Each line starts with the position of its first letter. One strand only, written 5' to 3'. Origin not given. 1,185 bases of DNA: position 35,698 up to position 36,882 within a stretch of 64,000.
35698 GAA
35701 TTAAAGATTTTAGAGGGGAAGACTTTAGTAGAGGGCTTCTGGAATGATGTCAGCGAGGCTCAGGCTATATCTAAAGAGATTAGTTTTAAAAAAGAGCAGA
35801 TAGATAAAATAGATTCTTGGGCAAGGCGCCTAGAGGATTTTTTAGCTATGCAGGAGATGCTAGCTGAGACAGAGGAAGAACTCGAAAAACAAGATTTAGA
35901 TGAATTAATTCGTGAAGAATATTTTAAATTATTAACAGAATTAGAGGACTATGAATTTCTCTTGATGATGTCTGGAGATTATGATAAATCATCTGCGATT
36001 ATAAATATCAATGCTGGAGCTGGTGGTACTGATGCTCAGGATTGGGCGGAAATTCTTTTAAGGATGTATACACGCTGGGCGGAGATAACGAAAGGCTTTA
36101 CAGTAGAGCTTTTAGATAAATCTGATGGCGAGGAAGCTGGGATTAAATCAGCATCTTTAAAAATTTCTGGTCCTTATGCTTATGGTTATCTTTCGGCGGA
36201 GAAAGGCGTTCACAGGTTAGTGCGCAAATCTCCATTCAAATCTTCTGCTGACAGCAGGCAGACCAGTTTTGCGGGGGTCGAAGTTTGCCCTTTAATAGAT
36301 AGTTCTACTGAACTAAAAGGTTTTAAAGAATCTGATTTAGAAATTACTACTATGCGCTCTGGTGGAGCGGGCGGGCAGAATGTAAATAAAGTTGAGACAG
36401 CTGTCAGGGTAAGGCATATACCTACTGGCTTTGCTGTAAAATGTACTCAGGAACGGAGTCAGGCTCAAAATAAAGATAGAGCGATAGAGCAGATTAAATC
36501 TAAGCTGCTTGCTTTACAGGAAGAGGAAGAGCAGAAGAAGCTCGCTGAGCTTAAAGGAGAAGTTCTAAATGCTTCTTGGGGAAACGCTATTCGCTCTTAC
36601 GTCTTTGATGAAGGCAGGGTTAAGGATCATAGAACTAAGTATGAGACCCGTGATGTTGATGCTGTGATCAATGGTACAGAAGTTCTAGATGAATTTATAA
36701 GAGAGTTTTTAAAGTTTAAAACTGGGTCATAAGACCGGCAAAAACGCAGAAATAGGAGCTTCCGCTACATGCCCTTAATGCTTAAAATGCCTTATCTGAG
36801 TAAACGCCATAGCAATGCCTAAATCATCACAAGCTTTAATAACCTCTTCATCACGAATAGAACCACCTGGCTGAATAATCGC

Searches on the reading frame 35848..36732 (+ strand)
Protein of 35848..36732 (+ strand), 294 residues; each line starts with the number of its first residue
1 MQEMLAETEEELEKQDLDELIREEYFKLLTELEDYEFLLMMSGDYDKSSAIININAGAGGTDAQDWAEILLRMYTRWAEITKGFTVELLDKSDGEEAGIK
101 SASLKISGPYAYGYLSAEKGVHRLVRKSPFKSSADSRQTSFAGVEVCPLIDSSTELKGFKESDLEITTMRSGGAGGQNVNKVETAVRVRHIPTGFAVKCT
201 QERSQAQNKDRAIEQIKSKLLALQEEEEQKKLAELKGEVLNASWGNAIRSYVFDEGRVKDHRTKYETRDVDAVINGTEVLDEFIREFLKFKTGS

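Call 75: search_protein_families(library=pfam, proteins=[window:35848-36732:+], max_evalue=0.001)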
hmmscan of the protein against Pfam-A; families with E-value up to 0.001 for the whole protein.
window:35848-36732:+ (294 aa): 2 families
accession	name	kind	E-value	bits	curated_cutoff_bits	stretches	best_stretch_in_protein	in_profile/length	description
PF03462.23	PCRF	-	2.5e-40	138.8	24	1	4-144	50-194/194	PCRF domain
PF00472.26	RF-1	-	3.2e-34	117.8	35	1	160-262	8-116/116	RF-1 domain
